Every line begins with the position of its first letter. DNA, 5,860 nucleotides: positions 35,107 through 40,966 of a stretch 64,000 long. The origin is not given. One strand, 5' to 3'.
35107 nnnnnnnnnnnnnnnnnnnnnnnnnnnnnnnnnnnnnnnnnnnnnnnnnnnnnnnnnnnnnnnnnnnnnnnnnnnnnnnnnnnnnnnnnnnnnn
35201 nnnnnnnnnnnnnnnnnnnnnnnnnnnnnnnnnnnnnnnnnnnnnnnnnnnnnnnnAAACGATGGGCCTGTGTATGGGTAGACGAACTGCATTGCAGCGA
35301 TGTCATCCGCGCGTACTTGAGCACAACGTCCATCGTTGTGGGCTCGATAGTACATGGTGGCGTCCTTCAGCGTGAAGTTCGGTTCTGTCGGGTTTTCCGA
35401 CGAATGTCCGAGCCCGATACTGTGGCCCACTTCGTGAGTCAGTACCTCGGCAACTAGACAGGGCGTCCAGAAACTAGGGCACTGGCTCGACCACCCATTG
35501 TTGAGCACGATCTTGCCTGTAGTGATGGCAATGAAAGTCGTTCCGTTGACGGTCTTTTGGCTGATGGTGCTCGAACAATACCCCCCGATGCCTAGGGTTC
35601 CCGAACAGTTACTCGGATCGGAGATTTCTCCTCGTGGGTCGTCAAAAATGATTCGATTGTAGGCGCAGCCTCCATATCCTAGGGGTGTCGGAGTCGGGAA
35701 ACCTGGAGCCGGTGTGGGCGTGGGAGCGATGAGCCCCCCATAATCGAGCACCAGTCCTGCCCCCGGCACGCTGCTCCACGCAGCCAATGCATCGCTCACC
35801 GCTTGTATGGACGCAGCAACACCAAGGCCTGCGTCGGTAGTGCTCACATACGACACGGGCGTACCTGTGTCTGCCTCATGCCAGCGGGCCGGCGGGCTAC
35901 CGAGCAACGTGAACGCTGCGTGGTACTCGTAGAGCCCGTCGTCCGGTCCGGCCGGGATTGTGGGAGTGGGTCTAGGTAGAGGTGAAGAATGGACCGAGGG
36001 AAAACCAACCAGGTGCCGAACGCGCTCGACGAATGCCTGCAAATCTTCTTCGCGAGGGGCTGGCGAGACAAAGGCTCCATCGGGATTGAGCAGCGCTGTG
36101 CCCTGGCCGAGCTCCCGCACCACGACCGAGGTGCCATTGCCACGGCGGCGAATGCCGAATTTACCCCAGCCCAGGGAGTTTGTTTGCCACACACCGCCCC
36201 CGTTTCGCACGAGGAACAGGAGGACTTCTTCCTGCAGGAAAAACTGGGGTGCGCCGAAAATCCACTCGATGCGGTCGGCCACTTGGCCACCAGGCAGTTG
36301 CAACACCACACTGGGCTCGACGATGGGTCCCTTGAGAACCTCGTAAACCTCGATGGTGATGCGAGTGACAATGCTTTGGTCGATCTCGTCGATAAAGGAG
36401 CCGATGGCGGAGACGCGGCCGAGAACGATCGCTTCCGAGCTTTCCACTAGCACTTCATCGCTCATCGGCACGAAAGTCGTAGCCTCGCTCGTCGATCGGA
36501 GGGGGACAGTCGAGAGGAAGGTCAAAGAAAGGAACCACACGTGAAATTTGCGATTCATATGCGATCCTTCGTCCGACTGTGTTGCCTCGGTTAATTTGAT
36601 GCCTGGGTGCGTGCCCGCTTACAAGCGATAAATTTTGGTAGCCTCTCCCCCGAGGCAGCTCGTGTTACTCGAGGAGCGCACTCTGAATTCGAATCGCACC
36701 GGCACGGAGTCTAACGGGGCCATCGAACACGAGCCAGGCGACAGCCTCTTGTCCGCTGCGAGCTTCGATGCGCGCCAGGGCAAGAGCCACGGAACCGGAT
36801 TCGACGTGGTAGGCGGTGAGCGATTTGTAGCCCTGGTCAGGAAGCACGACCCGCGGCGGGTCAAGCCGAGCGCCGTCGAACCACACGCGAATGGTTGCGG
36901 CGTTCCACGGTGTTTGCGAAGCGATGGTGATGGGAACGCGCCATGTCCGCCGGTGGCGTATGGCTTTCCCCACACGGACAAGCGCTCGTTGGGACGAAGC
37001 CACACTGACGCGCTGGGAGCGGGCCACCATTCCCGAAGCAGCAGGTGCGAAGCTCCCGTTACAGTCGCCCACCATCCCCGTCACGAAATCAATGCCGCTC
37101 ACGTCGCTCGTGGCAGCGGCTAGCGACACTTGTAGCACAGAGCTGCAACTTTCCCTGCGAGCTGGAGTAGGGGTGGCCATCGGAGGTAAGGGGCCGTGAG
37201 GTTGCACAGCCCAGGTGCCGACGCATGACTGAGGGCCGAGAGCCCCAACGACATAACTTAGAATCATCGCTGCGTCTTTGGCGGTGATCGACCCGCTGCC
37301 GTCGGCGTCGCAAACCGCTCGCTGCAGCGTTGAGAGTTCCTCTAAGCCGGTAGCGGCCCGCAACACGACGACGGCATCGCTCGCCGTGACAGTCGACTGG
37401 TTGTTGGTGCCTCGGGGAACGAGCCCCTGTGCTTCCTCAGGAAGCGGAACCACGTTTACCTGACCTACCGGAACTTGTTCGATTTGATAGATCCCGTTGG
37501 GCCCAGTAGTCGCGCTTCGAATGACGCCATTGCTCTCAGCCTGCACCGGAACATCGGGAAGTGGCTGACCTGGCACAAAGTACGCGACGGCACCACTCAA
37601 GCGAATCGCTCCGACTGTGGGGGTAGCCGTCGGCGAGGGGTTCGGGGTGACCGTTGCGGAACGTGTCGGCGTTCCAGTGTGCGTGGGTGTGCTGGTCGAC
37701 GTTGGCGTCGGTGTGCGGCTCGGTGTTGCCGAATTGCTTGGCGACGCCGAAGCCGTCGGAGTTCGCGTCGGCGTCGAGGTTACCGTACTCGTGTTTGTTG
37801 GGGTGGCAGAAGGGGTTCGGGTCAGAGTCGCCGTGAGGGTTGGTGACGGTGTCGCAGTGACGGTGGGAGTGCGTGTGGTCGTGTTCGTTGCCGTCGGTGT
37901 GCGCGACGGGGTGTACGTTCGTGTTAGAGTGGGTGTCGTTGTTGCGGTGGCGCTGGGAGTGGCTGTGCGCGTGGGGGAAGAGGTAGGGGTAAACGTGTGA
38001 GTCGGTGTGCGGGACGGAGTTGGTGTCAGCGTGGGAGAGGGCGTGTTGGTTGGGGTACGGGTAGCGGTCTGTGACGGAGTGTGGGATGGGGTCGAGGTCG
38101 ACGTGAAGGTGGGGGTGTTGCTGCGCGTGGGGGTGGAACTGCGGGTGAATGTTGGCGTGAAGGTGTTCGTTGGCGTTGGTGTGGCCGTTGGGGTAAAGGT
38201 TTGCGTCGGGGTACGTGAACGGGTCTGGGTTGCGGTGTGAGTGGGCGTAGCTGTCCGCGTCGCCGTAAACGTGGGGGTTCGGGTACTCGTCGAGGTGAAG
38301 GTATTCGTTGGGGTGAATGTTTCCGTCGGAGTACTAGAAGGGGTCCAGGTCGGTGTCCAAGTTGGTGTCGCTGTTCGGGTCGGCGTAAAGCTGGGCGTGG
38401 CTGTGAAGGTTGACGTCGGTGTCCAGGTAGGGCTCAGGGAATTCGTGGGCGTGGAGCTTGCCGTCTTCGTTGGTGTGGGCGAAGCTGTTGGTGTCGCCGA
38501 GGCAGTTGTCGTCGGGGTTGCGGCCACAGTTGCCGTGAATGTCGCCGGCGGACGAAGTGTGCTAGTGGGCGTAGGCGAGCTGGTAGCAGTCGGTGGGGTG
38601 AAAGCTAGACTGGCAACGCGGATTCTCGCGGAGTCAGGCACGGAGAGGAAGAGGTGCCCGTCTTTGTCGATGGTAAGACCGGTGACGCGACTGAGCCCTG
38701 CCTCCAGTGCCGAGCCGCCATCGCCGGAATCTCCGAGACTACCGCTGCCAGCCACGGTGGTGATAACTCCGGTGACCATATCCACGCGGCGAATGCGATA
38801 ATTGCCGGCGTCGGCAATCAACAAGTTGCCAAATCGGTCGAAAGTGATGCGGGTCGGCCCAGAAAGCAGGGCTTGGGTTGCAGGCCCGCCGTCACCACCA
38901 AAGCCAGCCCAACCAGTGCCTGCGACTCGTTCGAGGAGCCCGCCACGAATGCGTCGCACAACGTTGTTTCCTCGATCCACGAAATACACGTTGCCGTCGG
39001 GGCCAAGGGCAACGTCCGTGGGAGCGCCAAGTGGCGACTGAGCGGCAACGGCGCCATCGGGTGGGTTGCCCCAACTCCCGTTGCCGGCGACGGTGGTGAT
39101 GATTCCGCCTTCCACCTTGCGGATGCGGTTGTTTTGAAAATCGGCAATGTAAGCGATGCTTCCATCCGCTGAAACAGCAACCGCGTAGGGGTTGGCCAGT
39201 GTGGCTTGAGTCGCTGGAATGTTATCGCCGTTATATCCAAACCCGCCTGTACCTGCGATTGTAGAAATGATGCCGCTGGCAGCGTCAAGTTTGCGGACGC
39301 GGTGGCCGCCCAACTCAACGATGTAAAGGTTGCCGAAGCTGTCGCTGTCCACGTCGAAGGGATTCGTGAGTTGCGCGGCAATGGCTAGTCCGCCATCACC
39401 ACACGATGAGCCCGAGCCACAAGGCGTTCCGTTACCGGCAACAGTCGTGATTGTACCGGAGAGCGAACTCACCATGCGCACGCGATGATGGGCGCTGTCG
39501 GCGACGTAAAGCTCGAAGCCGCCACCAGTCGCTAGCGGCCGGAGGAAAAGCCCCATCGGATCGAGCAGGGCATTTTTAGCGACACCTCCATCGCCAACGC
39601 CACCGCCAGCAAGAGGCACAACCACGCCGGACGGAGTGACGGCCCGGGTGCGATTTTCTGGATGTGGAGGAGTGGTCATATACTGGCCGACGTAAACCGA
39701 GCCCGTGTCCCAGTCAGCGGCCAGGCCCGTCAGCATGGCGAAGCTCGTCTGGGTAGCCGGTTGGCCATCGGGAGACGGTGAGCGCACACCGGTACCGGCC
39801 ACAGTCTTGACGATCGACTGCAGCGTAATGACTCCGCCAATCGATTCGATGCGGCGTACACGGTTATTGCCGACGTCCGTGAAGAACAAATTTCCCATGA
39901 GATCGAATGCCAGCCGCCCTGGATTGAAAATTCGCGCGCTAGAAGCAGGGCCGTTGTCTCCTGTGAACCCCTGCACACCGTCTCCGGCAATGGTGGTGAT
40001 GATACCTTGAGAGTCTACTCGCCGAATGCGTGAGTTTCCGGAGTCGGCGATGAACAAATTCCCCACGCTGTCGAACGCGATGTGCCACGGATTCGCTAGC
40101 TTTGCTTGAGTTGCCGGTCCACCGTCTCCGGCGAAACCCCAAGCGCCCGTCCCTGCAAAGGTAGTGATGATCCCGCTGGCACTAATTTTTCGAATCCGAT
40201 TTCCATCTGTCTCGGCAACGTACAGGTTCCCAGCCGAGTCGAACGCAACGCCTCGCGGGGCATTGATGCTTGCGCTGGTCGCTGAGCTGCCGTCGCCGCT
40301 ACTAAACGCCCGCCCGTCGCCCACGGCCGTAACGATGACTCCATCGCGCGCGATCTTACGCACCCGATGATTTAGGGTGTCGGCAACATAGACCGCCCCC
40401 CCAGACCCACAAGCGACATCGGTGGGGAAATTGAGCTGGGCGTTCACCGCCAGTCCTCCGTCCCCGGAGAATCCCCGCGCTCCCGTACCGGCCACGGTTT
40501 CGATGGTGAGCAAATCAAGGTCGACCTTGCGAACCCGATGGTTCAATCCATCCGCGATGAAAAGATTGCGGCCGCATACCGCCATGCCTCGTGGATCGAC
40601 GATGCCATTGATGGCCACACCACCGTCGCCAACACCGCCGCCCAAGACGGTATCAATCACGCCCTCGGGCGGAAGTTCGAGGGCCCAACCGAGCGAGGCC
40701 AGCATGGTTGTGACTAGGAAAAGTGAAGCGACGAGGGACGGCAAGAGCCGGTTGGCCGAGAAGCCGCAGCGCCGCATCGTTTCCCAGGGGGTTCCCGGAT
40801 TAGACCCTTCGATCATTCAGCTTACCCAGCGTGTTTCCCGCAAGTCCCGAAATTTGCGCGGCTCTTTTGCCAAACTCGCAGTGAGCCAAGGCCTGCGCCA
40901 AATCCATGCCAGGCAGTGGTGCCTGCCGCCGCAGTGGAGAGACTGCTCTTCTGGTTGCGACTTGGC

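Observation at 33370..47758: Non-cellulosomal cohesin-dockerin style surface module: cohesin+dockerin scaffoldin-like protein, dockerin-bearing matrixin protease and dockerin-bearing NHL-repeat giant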

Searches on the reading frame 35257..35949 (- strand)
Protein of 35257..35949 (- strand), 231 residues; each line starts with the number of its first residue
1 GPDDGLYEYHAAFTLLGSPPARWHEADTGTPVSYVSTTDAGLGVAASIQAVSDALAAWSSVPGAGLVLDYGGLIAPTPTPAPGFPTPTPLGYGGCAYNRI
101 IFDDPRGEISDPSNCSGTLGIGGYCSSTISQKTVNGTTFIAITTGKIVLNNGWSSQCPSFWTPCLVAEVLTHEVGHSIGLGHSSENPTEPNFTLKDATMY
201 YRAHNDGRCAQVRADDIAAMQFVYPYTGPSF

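Call 86: search_solved_structures(query=window:35257-35949:-, max_evalue=0.1, show_alignments=1)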
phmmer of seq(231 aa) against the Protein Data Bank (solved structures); distinct sequences matched with E-value up to 0.1: 21.
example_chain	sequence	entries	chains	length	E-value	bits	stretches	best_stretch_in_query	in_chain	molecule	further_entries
1ros_A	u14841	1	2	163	0.022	17.5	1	170-223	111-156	Macrophage metalloelastase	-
5cxa_A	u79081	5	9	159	0.022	17.5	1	170-222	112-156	Macrophage metalloelastase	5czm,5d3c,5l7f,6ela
2wo8_A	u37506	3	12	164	0.022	17.5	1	170-223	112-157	MACROPHAGE METALLOELASTASE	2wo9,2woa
1os2_A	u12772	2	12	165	0.023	17.5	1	170-223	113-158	Macrophage metalloelastase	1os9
2k9c_A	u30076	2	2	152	0.025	17.3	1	170-221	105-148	Macrophage metalloelastase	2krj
1utt_A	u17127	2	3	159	0.025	17.3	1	170-221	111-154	MACROPHAGE METALLOELASTASE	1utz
5n5k_A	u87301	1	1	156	0.027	17.2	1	170-221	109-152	Macrophage metalloelastase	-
3ehx_A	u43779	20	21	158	0.027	17.2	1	170-221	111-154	Macrophage metalloelastase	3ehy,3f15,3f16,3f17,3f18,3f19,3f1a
1jiz_A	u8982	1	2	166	0.028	17.2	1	170-221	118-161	macrophage elastase MMP-12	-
1rmz_A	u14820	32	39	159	0.028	17.2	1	170-221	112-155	Macrophage metalloelastase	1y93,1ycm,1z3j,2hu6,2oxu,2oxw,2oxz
2n8r_A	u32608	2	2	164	0.029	17.1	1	170-221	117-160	Macrophage metalloelastase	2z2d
2k2g_A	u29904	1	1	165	0.03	17.1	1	170-221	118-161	Macrophage metalloelastase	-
4gr8_A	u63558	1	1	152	0.03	17.1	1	170-192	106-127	Macrophage metalloelastase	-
1mmp_A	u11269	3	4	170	0.046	16.5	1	170-221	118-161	GELATINASE A | MATRILYSIN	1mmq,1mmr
2ddy_A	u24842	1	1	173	0.046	16.4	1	170-222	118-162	Matrilysin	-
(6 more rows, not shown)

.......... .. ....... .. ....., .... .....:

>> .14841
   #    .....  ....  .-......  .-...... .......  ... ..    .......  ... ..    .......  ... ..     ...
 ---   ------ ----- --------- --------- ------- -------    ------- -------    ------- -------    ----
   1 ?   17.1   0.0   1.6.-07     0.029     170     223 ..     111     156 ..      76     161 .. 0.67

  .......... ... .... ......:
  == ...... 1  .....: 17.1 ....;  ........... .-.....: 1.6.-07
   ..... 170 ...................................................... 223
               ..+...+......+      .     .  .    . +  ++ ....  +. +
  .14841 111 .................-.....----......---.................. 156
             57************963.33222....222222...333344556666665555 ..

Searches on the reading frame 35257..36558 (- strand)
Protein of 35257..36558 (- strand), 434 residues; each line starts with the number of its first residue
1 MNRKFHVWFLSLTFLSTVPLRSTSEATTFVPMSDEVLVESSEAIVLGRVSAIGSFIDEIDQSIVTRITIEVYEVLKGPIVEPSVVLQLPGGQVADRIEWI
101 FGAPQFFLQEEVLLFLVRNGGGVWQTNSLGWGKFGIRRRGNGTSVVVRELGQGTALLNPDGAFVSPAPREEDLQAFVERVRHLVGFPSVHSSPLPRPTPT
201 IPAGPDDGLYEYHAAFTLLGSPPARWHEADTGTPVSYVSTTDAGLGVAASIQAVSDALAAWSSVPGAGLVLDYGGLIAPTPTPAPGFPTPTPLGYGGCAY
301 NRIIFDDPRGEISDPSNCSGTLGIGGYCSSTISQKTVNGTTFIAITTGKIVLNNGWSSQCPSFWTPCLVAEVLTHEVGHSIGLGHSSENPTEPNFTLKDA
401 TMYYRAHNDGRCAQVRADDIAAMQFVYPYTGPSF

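Call 11: search_protein_families(library=pfam, proteins=[window:35257-36558:-], max_evalue=10)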
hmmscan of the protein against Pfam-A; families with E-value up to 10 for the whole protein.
seq(434 aa): 9 families
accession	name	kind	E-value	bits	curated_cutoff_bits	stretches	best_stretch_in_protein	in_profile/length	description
PF00413.30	Peptidase_M10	-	3.1e-05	24.4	24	1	370-427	109-158/159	Matrixin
PF13582.12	Reprolysin_3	-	0.0041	18.1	22.4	1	322-386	78-123/123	Metallo-peptidase family M12B Reprolysin-like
PF13688.12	Reprolysin_5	-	0.052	14.2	27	1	370-391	142-163/196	Metallo-peptidase family M12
PF13583.11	Reprolysin_4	-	0.052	13.6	22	1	371-394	137-160/203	Metallo-peptidase family M12B Reprolysin-like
PF12388.14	Peptidase_M57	-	0.055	13.6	21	1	370-386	134-150/212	Dual-action HEIGH metallo-peptidase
PF10462.15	Peptidase_M66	-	0.065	12.6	20.6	1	371-390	194-215/306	Peptidase M66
PF16313.11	DUF4953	-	0.14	11.8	24.2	1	369-386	13-30/316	Met-zincin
PF01400.30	Astacin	-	0.23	11.5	22.5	1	363-389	72-98/189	Astacin (Peptidase family M12A)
PF07998.17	Peptidase_M54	-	0.26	11.7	24.4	1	371-389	147-165/194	Peptidase family M54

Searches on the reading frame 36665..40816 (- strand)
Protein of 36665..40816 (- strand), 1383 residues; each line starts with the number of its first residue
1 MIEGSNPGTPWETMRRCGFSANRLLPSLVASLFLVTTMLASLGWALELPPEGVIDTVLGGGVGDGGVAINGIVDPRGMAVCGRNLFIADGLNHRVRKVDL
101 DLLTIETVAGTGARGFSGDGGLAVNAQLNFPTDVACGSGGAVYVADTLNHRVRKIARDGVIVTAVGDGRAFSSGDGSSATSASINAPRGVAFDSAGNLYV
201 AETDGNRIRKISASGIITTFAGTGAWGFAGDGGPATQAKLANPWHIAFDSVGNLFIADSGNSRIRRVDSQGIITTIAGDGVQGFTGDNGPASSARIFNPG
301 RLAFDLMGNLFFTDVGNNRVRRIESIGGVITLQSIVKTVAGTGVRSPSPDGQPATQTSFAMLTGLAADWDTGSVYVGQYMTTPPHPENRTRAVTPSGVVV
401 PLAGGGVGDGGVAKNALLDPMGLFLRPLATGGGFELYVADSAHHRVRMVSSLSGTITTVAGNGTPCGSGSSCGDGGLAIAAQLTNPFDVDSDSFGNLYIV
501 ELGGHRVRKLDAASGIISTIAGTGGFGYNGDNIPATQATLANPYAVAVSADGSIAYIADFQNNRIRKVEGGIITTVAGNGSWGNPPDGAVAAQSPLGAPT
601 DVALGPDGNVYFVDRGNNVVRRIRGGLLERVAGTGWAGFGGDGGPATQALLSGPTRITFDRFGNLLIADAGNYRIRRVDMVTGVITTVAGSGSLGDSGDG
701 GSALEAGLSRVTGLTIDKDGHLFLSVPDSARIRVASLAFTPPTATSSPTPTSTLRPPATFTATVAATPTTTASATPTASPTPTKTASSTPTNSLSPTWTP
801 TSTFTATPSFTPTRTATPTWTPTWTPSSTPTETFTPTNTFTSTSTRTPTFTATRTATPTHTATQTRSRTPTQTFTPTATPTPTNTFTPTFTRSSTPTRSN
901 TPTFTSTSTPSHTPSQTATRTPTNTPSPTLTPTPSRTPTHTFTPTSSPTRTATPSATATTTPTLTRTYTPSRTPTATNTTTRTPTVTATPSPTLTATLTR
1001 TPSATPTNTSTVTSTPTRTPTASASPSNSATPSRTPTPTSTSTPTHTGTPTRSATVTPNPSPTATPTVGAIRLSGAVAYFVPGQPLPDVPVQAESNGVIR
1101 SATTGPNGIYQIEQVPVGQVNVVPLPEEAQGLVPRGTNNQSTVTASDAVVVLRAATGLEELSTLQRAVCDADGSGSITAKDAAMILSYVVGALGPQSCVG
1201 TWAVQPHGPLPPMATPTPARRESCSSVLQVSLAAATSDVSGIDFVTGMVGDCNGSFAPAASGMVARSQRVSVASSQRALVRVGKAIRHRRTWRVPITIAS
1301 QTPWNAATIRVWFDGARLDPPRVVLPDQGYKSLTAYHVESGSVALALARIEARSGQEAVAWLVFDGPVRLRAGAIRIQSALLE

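Call 6: search_protein_families(library=pfam, proteins=[window:36665-40816:-], max_evalue=1)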
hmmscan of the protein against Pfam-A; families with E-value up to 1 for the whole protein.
window:36665-40816:- (1383 aa): 10 families
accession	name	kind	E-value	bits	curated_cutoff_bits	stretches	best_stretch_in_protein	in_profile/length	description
PF25021.1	TEN_NHL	-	8.8e-54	183.3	27.1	8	335-524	3-179/357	Teneurin NHL domain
PF01436.27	NHL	-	8.1e-31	104.9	20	4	128-154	1-27/28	NHL repeat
PF06739.17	SBBP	-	6.1e-09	36.1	20.5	1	181-201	10-29/38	Beta-propeller repeat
PF08450.18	SGL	-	5.9e-08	33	26.3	1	140-216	146-215/246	SMP-30/Gluconolactonase/LRE-like region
PF00404.24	Dockerin_1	-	0.0002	21.9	22.9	1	1138-1188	5-55/57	Dockerin type I domain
PF20067.5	SSL_N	-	0.0019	18.5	18.9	0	189-206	25-42/46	Strictosidine synthase-like, N-terminal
PF23500.1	DUF7133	-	0.0086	15.9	27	0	598-620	330-352/385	Domain of unknown function (DUF7133)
PF22701.2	Mala_s_1-like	-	0.02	15.1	27.5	0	187-257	90-146/195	Mal s 1 allergenic protein-like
PF02393.21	US22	-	0.13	12.8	35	0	115-158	71-108/124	US22 like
PF06977.17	SdiA-regulated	-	0.41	10.2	21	0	175-201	213-239/249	SdiA-regulated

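Call 10: search_protein_families(library=ncbifam, proteins=[window:36665-40816:-], max_evalue=1)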
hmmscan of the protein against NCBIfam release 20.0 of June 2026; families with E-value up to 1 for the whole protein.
window:36665-40816:- (1383 aa): 7 families
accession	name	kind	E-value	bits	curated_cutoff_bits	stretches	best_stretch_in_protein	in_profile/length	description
NF035926.1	scyF_NHL_VPEP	equivalog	3.5e-19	69.2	350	6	181-331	38-186/376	scytonemin biosynthesis PEP-CTERM protein ScyF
NF033206.1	ScyE_fam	subfamily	1.3e-16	61.1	80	3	182-207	5-30/333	ScyD/ScyE family protein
TIGR02604.1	Piru_Ver_Nterm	subfamily_domain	7.7e-08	32.1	122.2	0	646-677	8-39/367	PVC-type heme-binding CxxCH protein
NF052345.1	S_layer_anammox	exception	4e-06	24.5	1400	1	1039-1122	1283-1363/1596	Kustd1514 family S-layer glycoprotein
NF047494.1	Lepto_SBBP_lipo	equivalog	0.0013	17.4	400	1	188-318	132-267/466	SBBP repeat beta-propeller lipoprotein, LipL53 family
NF000022.1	stregra_B_VgbA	exception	0.059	12.5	600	0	185-220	99-134/299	streptogramin B lyase Vgb(A)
NF000096.1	stregra_B_VgbB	exception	0.58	9.3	600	0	184-219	182-217/295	streptogramin B lyase Vgb(B)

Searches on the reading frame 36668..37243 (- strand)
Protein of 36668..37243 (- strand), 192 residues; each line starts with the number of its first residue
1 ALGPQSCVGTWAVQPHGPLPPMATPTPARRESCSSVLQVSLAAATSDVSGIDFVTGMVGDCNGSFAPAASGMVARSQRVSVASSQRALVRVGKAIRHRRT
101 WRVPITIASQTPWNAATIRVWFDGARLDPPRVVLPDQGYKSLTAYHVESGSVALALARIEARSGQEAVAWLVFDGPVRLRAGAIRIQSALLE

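Call 11: search_protein_families(library=pfam, proteins=[window:36668-37243:-], max_evalue=10)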
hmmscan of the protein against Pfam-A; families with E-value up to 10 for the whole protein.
seq(192 aa): 1 family
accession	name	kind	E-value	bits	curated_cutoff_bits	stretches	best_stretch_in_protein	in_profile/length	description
PF00610.27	DEP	-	0.14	12.6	32.7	1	163-192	19-48/72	Domain found in Dishevelled, Egl-10, and Pleckstrin (DEP)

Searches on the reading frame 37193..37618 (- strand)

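Call 11: search_protein_families(library=pfam, proteins=[window:37193-37618:-], max_evalue=10)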
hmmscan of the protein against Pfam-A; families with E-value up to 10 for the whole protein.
seq(142 aa): 6 families
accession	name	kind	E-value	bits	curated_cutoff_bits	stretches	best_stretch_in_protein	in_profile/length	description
PF13620.12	CarboxypepD_reg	-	2.3e-06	28.3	32.3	1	7-57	2-53/82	Carboxypeptidase regulatory-like domain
PF00404.24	Dockerin_1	-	1.1e-05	26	22.9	1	72-122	5-55/57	Dockerin type I domain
PF12296.13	HsbA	-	0.056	14.3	33.5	1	78-130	28-77/121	Hydrophobic surface binding protein A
PF13715.12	CarbopepD_reg_2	-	0.058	13.9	32.2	1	8-56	2-48/88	CarboxypepD_reg-like domain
PF11974.14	bMG3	-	0.12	12.8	34.9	1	17-49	25-59/103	Bacterial alpha-2-macroglobulin MG3 domain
PF17210.9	SdrD_B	-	0.16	12.6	29.7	1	23-71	27-75/112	SdrD B-like domain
